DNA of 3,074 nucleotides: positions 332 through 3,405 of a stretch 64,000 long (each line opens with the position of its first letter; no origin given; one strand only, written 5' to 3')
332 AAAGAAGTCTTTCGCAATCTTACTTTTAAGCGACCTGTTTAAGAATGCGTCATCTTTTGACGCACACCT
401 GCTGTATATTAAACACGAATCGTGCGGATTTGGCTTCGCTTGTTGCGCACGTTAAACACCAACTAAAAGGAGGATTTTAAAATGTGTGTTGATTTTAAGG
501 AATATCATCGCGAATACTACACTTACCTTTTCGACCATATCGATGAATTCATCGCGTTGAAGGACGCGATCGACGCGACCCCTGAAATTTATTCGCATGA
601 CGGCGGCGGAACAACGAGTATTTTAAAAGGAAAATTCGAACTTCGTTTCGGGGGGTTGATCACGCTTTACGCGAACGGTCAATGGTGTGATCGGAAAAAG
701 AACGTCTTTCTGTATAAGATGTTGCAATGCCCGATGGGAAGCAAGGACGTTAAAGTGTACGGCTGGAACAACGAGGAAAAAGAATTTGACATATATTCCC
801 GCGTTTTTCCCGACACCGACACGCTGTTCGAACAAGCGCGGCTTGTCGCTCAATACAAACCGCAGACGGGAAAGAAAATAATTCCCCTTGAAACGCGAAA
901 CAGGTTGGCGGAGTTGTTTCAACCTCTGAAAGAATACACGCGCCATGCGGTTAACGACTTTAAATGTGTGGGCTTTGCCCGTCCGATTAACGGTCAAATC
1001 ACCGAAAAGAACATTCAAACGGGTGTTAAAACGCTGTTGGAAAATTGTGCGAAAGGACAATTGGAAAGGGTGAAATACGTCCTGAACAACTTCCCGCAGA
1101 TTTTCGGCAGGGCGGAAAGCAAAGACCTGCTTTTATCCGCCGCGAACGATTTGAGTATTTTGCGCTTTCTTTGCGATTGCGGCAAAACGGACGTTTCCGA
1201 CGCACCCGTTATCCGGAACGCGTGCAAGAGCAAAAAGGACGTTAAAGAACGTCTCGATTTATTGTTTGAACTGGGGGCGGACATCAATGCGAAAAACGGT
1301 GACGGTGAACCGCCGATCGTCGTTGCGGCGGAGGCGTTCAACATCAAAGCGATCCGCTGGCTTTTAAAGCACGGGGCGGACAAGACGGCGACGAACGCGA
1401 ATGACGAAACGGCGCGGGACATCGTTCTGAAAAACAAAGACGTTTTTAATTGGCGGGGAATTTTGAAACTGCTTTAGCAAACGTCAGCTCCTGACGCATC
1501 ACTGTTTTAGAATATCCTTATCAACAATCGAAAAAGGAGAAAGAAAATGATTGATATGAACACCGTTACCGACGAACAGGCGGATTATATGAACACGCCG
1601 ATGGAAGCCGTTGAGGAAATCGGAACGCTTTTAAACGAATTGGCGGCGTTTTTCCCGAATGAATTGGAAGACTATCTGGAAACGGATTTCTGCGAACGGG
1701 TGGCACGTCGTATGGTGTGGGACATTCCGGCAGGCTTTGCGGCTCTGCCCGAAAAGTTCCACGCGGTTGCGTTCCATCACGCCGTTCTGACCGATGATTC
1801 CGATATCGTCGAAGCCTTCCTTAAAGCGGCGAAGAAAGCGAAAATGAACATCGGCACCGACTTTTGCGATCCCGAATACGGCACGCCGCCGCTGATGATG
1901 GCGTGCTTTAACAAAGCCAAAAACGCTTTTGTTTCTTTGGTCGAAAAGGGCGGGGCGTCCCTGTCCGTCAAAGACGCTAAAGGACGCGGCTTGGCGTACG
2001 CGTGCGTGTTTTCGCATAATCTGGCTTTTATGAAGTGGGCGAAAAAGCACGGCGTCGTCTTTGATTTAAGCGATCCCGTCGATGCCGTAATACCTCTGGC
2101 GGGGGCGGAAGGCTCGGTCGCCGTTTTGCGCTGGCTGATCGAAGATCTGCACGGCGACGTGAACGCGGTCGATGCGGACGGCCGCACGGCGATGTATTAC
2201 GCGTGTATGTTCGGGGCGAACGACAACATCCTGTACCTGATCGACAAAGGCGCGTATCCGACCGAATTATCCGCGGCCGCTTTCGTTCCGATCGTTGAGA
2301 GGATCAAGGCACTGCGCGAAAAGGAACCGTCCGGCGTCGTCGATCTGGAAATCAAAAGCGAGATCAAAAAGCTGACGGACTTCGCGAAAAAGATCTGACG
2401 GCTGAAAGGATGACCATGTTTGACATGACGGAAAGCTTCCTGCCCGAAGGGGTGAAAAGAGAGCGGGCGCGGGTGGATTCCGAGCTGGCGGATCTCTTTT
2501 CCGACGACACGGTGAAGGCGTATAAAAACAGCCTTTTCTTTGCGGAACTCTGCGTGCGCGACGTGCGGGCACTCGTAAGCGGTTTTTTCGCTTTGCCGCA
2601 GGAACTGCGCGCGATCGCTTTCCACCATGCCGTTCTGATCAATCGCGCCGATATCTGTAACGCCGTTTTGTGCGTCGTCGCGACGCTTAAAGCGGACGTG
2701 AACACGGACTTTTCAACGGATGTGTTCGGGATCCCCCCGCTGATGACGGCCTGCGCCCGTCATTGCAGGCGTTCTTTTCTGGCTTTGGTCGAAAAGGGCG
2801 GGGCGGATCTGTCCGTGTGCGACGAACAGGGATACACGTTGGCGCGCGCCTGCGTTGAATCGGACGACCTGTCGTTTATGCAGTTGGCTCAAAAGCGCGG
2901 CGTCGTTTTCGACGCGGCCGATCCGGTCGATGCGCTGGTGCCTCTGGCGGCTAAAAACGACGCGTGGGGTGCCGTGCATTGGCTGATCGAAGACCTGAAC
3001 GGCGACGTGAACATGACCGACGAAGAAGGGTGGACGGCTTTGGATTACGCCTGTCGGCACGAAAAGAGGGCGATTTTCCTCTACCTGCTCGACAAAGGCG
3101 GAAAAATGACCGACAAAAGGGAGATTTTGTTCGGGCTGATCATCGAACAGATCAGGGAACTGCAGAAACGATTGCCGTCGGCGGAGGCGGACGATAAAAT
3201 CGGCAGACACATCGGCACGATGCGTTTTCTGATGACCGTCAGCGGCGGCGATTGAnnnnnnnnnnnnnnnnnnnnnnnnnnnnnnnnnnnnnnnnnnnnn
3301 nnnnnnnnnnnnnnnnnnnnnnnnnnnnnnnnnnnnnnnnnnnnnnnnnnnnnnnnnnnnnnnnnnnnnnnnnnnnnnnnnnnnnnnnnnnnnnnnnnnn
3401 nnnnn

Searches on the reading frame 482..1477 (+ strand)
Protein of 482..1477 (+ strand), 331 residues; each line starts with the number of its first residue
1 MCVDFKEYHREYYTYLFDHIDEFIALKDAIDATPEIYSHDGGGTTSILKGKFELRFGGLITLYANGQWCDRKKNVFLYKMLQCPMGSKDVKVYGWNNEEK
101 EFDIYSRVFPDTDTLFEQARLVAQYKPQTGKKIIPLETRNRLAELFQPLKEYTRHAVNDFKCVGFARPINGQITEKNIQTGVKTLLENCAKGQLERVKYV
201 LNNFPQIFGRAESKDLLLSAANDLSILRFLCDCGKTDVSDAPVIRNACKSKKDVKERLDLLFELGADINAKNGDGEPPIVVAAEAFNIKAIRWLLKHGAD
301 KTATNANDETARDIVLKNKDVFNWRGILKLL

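Call 3: search_protein_families(library=pfam, proteins=[window:482-1477:+], max_evalue=0.1)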
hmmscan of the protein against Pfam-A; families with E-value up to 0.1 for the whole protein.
window:482-1477:+ (331 aa): 5 families
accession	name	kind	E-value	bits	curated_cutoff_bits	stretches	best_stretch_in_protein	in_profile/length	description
PF13637.12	Ank_4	-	7.2e-10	39.3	22.7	2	280-320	2-42/50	Ankyrin repeats (many copies)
PF12796.13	Ank_2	-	1.7e-07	32.1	27.3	1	247-311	4-63/90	Ankyrin repeats (3 copies)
PF13857.12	Ank_5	-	4.3e-06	27.4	27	1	265-314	5-55/56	Ankyrin repeats (many copies)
PF00023.36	Ank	-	7.1e-05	23.3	21.1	0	274-305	1-32/33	Ankyrin repeat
PF13606.12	Ank_3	-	8.2e-05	23.1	22.3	0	274-300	1-27/30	Ankyrin repeat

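Call 4: search_protein_families(library=padloc, proteins=[window:482-1477:+], max_evalue=0.1)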
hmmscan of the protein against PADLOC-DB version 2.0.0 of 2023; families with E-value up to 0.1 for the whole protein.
window:482-1477:+ (331 aa): 1 family
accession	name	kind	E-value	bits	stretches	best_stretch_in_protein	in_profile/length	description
PDLC04783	PDC-M72A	-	1.1e-08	32.8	1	250-320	304-374/392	-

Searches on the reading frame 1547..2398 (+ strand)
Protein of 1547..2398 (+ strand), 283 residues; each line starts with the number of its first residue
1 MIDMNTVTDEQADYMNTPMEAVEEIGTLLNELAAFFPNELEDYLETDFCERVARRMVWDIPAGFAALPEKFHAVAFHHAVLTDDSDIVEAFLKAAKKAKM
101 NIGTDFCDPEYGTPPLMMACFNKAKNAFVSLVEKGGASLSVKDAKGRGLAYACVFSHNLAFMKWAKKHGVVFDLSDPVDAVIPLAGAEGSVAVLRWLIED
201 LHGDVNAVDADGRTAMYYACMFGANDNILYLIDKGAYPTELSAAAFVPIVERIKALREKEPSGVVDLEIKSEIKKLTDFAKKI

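Call 3: search_protein_families(library=pfam, proteins=[window:1547-2398:+], max_evalue=0.1)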
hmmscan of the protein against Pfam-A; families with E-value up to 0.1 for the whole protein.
window:1547-2398:+ (283 aa): 5 families
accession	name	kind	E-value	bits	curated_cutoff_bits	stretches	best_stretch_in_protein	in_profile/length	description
PF12796.13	Ank_2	-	6.4e-14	52.7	27.3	2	152-239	4-87/90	Ankyrin repeats (3 copies)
PF13637.12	Ank_4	-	1.7e-10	41.3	22.7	1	187-223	6-41/50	Ankyrin repeats (many copies)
PF00023.36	Ank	-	1.6e-09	37.9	21.1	0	211-238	1-28/33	Ankyrin repeat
PF13606.12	Ank_3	-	4.8e-09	36.1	22.3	1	211-237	1-27/30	Ankyrin repeat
PF13857.12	Ank_5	-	1.3e-06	29.1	27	0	189-219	27-56/56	Ankyrin repeats (many copies)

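Call 4: search_protein_families(library=padloc, proteins=[window:1547-2398:+], max_evalue=0.1)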
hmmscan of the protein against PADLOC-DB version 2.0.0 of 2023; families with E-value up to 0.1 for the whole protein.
window:1547-2398:+ (283 aa): 1 family
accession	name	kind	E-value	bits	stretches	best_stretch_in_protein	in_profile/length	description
PDLC04783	PDC-M72A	-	7.7e-06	23.4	1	67-238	192-355/392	-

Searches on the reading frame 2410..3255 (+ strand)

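Call 3: search_protein_families(library=pfam, proteins=[window:2410-3255:+], max_evalue=0.1)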
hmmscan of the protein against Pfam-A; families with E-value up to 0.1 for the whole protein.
window:2410-3255:+ (281 aa): 6 families
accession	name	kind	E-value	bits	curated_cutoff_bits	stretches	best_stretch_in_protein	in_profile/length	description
PF12796.13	Ank_2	-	4.6e-12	46.8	27.3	2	171-235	28-88/90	Ankyrin repeats (3 copies)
PF13857.12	Ank_5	-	1.1e-11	45.3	27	1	179-214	22-56/56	Ankyrin repeats (many copies)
PF13606.12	Ank_3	-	2.8e-09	36.8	22.3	1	206-230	1-25/30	Ankyrin repeat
PF13637.12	Ank_4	-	3.6e-09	37.1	22.7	1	188-227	12-50/50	Ankyrin repeats (many copies)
PF00023.36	Ank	-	3.2e-06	27.6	21.1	0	207-230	2-25/33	Ankyrin repeat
PF19249.4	DUF5897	-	0.078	13.1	26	0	141-191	121-172/200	Family of unknown function (DUF5897)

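Call 4: search_protein_families(library=padloc, proteins=[window:2410-3255:+], max_evalue=0.1)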
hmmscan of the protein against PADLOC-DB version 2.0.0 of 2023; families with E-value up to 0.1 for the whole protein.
window:2410-3255:+ (281 aa): 1 family
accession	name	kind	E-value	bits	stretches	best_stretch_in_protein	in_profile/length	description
PDLC04783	PDC-M72A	-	7.1e-07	26.8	1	123-235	213-324/392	-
